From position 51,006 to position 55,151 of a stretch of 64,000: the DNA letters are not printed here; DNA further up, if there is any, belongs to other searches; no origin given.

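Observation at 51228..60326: Compact two-gene polyketide locus with an FkbH-type glycolytic-starter loading module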

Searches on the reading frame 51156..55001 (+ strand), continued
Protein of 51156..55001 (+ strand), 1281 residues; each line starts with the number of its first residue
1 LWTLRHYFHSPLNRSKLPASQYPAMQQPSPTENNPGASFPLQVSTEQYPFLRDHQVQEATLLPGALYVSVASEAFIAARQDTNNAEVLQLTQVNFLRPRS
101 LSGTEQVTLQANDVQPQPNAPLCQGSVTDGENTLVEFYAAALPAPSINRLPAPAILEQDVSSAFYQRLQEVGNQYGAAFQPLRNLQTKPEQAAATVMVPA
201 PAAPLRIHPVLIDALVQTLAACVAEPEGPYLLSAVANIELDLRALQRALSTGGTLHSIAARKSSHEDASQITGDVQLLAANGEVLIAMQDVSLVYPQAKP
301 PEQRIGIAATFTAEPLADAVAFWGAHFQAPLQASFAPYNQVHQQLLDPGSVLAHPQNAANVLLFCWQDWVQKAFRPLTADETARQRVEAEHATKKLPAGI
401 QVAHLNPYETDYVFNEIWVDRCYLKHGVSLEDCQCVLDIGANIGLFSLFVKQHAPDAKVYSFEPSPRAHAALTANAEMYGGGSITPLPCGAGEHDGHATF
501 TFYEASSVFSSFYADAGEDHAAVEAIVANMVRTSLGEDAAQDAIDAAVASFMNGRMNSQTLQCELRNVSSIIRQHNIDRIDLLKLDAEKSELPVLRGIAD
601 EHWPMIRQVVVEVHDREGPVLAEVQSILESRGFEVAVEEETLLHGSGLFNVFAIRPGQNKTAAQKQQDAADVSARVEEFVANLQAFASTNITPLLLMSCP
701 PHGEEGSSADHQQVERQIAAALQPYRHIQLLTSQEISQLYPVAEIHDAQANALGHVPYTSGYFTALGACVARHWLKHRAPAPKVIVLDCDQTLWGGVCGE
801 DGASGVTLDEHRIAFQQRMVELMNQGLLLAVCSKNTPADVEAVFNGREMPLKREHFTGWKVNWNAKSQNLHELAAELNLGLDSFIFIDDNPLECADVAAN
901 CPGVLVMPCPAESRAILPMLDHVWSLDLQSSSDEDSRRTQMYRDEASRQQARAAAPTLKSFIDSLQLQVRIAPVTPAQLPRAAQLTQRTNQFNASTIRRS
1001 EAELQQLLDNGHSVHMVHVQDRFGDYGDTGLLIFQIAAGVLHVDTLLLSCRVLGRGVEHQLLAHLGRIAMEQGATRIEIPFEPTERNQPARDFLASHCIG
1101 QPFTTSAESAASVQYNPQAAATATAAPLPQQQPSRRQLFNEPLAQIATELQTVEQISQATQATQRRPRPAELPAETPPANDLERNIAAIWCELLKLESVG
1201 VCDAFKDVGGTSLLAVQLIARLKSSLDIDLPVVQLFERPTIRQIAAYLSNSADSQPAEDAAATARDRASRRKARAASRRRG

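Call 21: find_related_loci(query=A1, collection=genome_contigs, flank=10000)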
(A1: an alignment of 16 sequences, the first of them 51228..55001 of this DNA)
Query A1 (1257 aa) in genome_contigs; peptide patterns used: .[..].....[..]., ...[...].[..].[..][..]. (x = any residue, [..] = any of these).
600 stretches matched a pattern (row limit reached: there are more); 542 encode a relative of the query (tblastn E <= 1e-3); the best 80 are kept; 80 distinct loci.
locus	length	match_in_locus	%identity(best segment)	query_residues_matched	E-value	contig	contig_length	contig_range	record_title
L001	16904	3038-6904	38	8-1254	0e+0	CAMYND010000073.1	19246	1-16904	MAG: Thermodesulfovibrionia bacterium isolate FCS_M_Nitrospinota_09 genome assembly, contig: scaffold_5525, whole genome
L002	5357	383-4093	41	19-1246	0e+0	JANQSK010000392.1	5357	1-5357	MAG: Anaerolineae bacterium isolate IP29b_bin.94 k99_3779973, whole genome shotgun sequence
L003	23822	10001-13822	35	19-1256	0e+0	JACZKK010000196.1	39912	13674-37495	MAG: Ignavibacteriaceae bacterium isolate MAG43 ignavibacteriales_1_contig_1307193, whole genome shotgun sequence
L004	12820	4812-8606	38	5-1241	0e+0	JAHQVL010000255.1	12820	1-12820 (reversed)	MAG: Rhodothermaceae bacterium isolate MAG.022 Bin022-P43293, whole genome shotgun sequence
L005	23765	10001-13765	38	11-1256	0e+0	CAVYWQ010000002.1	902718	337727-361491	MAG: uncultured Verrucomicrobiae bacterium isolate MFD04944.bin.1.79 genome assembly, contig: contig_33603, whole genome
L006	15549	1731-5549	38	13-1248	0e+0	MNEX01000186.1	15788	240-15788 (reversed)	MAG: Acidobacteria bacterium 13_1_40CM_65_14 13_1_40cm_scaffold_5541, whole genome shotgun sequence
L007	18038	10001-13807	38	12-1237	0e+0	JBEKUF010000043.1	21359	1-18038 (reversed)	MAG: Verrucomicrobiia bacterium isolate SPRUCE 575 SPRUCE_575_43, whole genome shotgun sequence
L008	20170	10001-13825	35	19-1257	0e+0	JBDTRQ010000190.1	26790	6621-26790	MAG: Ignavibacteriota bacterium isolate cluster3_bin.250 NODE_5659_length_26790_cov_5.335029, whole genome shotgun seque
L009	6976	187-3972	38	17-1255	0e+0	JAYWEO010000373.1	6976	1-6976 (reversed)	MAG: Prosthecobacter sp. isolate GL98_DN_concoct_155 GL98_DN_concoct_155_372, whole genome shotgun sequence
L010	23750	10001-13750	37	13-1217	0e+0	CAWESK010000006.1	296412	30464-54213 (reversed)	MAG: uncultured beta proteobacterium isolate MFD02134.bin.2.49 genome assembly, contig: contig_21404, whole genome shotg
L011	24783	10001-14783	37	7-1251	0e+0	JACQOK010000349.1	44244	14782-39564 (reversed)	MAG: Betaproteobacteria bacterium isolate NC_groundwater_1279_Ag_S-0.2um_63_76 S_p2_S4_coassembly_k141_2933503, whole ge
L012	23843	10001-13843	36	18-1254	0e+0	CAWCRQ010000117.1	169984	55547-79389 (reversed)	MAG: uncultured Acidobacteriaceae bacterium isolate MFD03323.bin.2.104 genome assembly, contig: contig_71210, whole geno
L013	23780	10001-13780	39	13-1254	0e+0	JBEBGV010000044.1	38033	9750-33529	MAG: Vicinamibacterales bacterium isolate ATF_5 NODE_304_length_38033_cov_6.540570, whole genome shotgun sequence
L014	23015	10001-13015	40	277-1227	0e+0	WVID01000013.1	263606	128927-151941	Nostoc sp. B(2019) strain B NODE_13_length_263606_cov_48.049569, whole genome shotgun sequence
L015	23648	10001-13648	39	8-1224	0e+0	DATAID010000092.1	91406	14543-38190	MAG TPA_asm: Burkholderiales bacterium isolate SMAG_U6874 k141_1465287, whole genome shotgun sequence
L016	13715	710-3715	40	277-1224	0e+0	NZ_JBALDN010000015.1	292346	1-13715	MAG: Nostoc sp. isolate P2081 bin 11 NODE_7_length_292346_cov_130.880404, whole genome shotgun sequence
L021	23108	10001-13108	43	278-1224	0e+0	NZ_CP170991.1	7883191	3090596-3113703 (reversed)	Nostoc sp. C117 chromosome, complete genome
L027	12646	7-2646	42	353-1224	0e+0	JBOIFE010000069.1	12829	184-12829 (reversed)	MAG: Burkholderiales bacterium isolate TC-S_metabat2.bin.407_sub k127_328379, whole genome shotgun sequence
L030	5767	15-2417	43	434-1224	0e+0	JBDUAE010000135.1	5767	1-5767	MAG: Chthoniobacterales bacterium isolate cluster4_bin.183 NODE_52149_length_5767_cov_15.339986, whole genome shotgun se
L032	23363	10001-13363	34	139-1224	0e+0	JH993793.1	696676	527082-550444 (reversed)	Leptolyngbya sp. PCC 7375 genomic scaffold Lepto7375DRAFT_LPA.1, whole genome shotgun sequence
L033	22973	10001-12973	41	278-1224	0e+0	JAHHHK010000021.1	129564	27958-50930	MAG: Komarekiella atlantica HA4396-MV6 scaffold_159_c1, whole genome shotgun sequence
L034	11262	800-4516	41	17-1249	0e+0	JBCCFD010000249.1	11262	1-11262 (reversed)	MAG: Chloroflexota bacterium isolate P01_B01_bin.122 k141_1664685_length_11262_cov_28.6076, whole genome shotgun sequenc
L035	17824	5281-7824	34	372-1224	2e-143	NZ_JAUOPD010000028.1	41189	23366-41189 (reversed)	Thalassotalea sp. 1_MG-2023 strain I3M08 LLMHJAGI_28, whole genome shotgun sequence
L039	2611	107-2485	33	476-1231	3e-129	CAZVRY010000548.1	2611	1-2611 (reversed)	MAG TPA_asm: uncultured Verrucomicrobiota bacterium isolate SRP323723_co1_127 genome assembly, contig: NODE_36914_length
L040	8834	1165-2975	41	278-1224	1e-120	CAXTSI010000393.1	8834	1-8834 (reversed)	MAG TPA_asm: uncultured bacterium isolate public_SRR14721957_metawrap_bin.4 genome assembly, contig: public_SRR14721957_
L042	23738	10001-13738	39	13-1241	0e+0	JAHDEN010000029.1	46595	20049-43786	MAG: Chloroflexota bacterium isolate MAG-182 RZ_2110, whole genome shotgun sequence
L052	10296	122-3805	33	4-1249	0e+0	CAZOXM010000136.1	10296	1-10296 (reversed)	MAG TPA_asm: uncultured Granulosicoccaceae bacterium isolate SRP268394_co1_155 genome assembly, contig: NODE_10055_lengt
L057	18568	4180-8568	42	268-1224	0e+0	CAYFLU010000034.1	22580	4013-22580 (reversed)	MAG TPA_asm: uncultured Solibacteraceae bacterium isolate ERP107066_co1_201 genome assembly, contig: NODE_939_length_225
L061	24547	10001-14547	41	366-1224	2e-61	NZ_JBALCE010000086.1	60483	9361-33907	MAG: Nostoc sp. isolate P10324 bin 2 NODE_86_length_60483_cov_8.510284, whole genome shotgun sequence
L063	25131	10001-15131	39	371-1231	2e-60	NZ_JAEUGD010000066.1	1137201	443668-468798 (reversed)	Fulvivirga marina strain 29W222 scaffold66, whole genome shotgun sequence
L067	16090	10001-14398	39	322-1231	4e-59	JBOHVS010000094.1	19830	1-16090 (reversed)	MAG: Candidatus Binatia bacterium isolate M3-S_metawrap_bin.248 k127_1179219, whole genome shotgun sequence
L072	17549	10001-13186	42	357-1231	1e-58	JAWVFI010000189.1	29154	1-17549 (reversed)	MAG: Blastocatellia bacterium isolate BP_45 scaffold_210539, whole genome shotgun sequence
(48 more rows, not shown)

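Call 25: search_protein_families(library=pfam, proteins=[L005:218-2227:+, L005:2224-3396:+, L005:3449-6022:+, L005:5814-9206:+, L005:9143-9970:+, L005:13777-14538:+, L005:14986-16140:+, L005:16152-17789:+], max_evalue=0.00001)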
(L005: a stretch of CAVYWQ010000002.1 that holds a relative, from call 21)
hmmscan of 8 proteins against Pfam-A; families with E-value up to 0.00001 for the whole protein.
L005:218-2227:+ (669 aa): 3 families
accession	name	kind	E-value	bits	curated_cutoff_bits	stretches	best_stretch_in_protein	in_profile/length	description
PF00501.34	AMP-binding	-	7.9e-77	259.1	29.9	1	77-414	4-383/384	AMP-binding enzyme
PF00550.31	PP-binding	-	5.4e-13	49.4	20.8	1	575-635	2-64/67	Phosphopantetheine attachment site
PF13193.12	AMP-binding_C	-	3.4e-12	47.5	24.5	1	470-545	1-76/76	AMP-binding enzyme C-terminal domain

L005:2224-3396:+ (390 aa): 1 family
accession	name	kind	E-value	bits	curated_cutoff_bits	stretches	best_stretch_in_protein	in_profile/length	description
PF00067.27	p450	-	1.1e-27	97.3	22.8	1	86-375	84-431/462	Cytochrome P450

L005:3449-6022:+ (857 aa): 2 families
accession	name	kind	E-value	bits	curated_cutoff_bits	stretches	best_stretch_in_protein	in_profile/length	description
PF00668.25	Condensation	-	9.9e-88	295.2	30.6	1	46-476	5-447/456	Condensation domain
PF00501.34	AMP-binding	-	4e-83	279.8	29.9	1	508-841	1-371/384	AMP-binding enzyme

L005:5814-9206:+ (1130 aa): 4 families
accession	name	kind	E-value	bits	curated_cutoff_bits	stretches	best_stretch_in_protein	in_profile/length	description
PF00668.25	Condensation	-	6.1e-62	210.2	30.6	1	311-727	6-445/456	Condensation domain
PF00550.31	PP-binding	-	1.1e-28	99.6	20.8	2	222-286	1-67/67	Phosphopantetheine attachment site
PF00975.26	Thioesterase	-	8.1e-21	75.7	26.4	1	860-1110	17-224/226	Thioesterase domain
PF13193.12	AMP-binding_C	-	6.2e-13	49.9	24.5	1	125-196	1-76/76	AMP-binding enzyme C-terminal domain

L005:9143-9970:+ (275 aa): 2 families
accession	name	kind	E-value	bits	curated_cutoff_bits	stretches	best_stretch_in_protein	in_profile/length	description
PF01648.25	ACPS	-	1.4e-15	57.7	25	1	145-223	2-84/111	4'-phosphopantetheinyl transferase superfamily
PF22624.1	AASDHPPT_N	-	1.8e-10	41.4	27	1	51-133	7-91/100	4'-phosphopantetheinyl transferase, N-terminal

L005:13777-14538:+ (253 aa): 0 families

L005:14986-16140:+ (384 aa): 4 families
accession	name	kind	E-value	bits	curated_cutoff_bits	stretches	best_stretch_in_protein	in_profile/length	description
PF00441.29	Acyl-CoA_dh_1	-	3.5e-35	121.8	22.4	1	235-373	10-147/150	Acyl-CoA dehydrogenase, C-terminal domain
PF02771.21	Acyl-CoA_dh_N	-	4.4e-25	88.7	22.9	1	13-117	8-113/113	Acyl-CoA dehydrogenase, N-terminal domain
PF02770.24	Acyl-CoA_dh_M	-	2.1e-18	66.7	33.3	1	121-213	1-97/97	Acyl-CoA dehydrogenase, middle domain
PF08028.16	Acyl-CoA_dh_2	-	6.9e-12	46.2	22.7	1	244-359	4-128/134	Acyl-CoA dehydrogenase, C-terminal domain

L005:16152-17789:+ (545 aa): 2 families
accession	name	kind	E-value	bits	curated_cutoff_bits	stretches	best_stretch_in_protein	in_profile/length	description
PF00501.34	AMP-binding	-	1.3e-87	294.5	29.9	1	38-397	2-384/384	AMP-binding enzyme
PF13193.12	AMP-binding_C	-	2.4e-06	28.8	24.5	0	454-527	1-76/76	AMP-binding enzyme C-terminal domain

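Call 26: search_protein_families(library=pfam, proteins=[L042:2981-3694:-, L042:4503-5273:+, L042:5338-6387:+, L042:6860-7960:+, L042:8162-9217:+, L042:19606-20541:+, L042:20617-21864:+, L042:21878-22405:+, L042:22488-23414:+, L042:485-2548:-], max_evalue=0.00001)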
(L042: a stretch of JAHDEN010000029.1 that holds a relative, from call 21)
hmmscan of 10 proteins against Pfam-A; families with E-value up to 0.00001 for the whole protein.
L042:2981-3694:- (237 aa): 0 families

L042:4503-5273:+ (256 aa): 1 family
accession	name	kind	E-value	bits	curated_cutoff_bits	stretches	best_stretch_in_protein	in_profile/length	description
PF02397.22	Bac_transf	-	3.6e-61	206.2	27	1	36-250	1-178/179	Bacterial sugar transferase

L042:5338-6387:+ (349 aa): 3 families
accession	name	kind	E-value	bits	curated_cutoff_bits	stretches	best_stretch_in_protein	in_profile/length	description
PF01408.29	GFO_IDH_MocA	-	3.8e-26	92.6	24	1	5-124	1-120/120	Oxidoreductase family, NAD-binding Rossmann fold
PF22725.1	GFO_IDH_MocA_C3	-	2.7e-17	63.4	27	1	133-241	2-123/124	GFO/IDH/MocA C-terminal domain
PF02894.22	GFO_IDH_MocA_C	-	4.3e-12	46.7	22.9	1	136-332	1-213/218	Oxidoreductase family, C-terminal alpha/beta domain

L042:6860-7960:+ (366 aa): 4 families
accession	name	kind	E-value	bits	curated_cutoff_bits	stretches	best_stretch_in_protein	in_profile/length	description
PF01041.23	DegT_DnrJ_EryC1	-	1.3e-124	416.6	19.8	1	14-361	2-359/360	DegT/DnrJ/EryC1/StrS aminotransferase family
PF01053.26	Cys_Met_Meta_PP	-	2.5e-07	30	27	1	39-214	55-229/381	Cys/Met metabolism PLP-dependent enzyme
PF01212.27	Beta_elim_lyase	-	1.5e-06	28.2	27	1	26-159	20-170/288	Beta-eliminating lyase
PF00155.27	Aminotran_1_2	-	6.9e-06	25.9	19.7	0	39-201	45-235/361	Aminotransferase class I and II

L042:8162-9217:+ (351 aa): 2 families
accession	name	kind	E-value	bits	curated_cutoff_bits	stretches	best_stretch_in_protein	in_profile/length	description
PF13480.13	Acetyltransf_6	-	6.9e-22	78.6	22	1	154-280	8-138/143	Acetyltransferase (GNAT) domain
PF02388.22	FemAB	-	5.6e-10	39.1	24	0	135-219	155-236/406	FemAB family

L042:19606-20541:+ (311 aa): 0 families

L042:20617-21864:+ (415 aa): 5 families
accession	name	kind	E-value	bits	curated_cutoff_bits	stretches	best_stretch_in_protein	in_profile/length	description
PF13579.12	Glyco_trans_4_4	-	5.3e-21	76.1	29.7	1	22-194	5-158/158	Glycosyl transferase 4-like domain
PF13692.12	Glyco_trans_1_4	-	6.1e-21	75.6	27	1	216-361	3-142/142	Glycosyl transferases group 1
PF00534.26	Glycos_transf_1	-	1.4e-19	70.7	26.4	1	211-375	12-172/172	Glycosyl transferases group 1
PF13439.12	Glyco_transf_4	-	5.6e-19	69.2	28.5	1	22-199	6-170/170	Glycosyltransferase Family 4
PF13524.12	Glyco_trans_1_2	-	6.4e-11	42.8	25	1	261-391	5-144/144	Glycosyl transferase-like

L042:21878-22405:+ (175 aa): 1 family
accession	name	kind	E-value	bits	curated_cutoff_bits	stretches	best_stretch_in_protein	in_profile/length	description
PF12680.13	SnoaL_2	-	1.3e-10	42.2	27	1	29-133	2-101/102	SnoaL-like domain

L042:22488-23414:+ (308 aa): 0 families

L042:485-2548:- (687 aa): 0 families

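Call 27: find_encoding_contigs(protein=P0002, flank=10000, max_places=2)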
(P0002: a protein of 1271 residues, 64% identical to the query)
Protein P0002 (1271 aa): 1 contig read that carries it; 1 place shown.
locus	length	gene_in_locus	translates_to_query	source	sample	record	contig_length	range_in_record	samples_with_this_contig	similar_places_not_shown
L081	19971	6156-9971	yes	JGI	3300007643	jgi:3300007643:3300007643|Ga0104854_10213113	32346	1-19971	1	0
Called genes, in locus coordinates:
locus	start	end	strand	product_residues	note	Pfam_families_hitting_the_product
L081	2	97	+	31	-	?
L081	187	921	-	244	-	PF07737:ATLF (weak)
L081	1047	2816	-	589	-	PF05524:PEP-utilisers_N, PF00391:PEP-utilizers, PF02896:PEP-utilizers_C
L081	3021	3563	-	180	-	-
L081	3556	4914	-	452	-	-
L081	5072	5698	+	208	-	PF01765:RRF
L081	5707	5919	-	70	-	-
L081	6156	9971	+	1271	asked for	PF21089:PKS_DH_N, PF14765:PS-DH, PF05050:Methyltransf_21, PF00550:PP-binding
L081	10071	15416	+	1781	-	PF00109:ketoacyl-synt, PF02801:Ketoacyl-synt_C, PF16197:KAsynt_C_assoc, PF22336:RhiE-like_linker, PF22621:CurL-like_PKS_C, PF00698:Acyl_transf_1, PF21394:Beta-ketacyl_N, PF00106:adh_short, +4 more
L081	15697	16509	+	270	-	-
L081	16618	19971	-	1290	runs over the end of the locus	PF08487:VIT (faint)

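Call 28: find_encoding_contigs(protein=P0005, flank=10000, max_places=2)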
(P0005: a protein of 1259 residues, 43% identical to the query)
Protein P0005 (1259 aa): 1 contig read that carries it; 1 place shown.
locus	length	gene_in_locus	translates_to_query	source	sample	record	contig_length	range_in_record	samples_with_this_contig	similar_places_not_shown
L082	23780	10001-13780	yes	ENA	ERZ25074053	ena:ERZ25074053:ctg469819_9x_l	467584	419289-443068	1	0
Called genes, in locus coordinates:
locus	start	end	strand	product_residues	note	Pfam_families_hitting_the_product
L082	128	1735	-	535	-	PF13727:CoA_binding_3, PF01073:3Beta_HSD, PF01370:Epimerase, PF02719:Polysacc_synt_2, PF04321:RmlD_sub_bind, PF13460:NAD_binding_10 (weak), PF16363:GDP_Man_Dehyd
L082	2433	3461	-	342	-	-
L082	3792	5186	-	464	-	PF00072:Response_reg, PF00004:AAA (faint), PF00158:Sigma54_activat, PF14532:Sigma54_activ_2, PF07724:AAA_2 (faint), PF07728:AAA_5, PF25601:AAA_lid_14, PF02954:HTH_8 (weak)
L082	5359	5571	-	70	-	-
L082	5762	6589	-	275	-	PF03446:NAD_binding_2, PF03807:F420_oxidored, PF14748:P5CR_dimer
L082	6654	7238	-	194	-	-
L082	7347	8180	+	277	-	PF07224:Chlorophyllase (faint), PF01738:DLH, PF00561:Abhydrolase_1 (faint)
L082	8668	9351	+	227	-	PF17837:4PPT_N, PF01648:ACPS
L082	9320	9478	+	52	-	-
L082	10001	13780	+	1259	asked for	PF21089:PKS_DH_N (weak), PF14765:PS-DH, PF05050:Methyltransf_21, PF00550:PP-binding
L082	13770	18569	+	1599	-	PF00109:ketoacyl-synt, PF02801:Ketoacyl-synt_C, PF16197:KAsynt_C_assoc, PF22621:CurL-like_PKS_C, PF22336:RhiE-like_linker, PF00698:Acyl_transf_1, PF21394:Beta-ketacyl_N, PF22953:SpnB_Rossmann, +4 more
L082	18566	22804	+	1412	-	PF18563:TubC_N, PF00668:Condensation, PF00501:AMP-binding, PF13193:AMP-binding_C, PF00550:PP-binding, PF00975:Thioesterase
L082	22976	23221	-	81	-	-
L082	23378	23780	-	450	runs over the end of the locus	PF05598:DUF772, PF01609:DDE_Tnp_1 (weak)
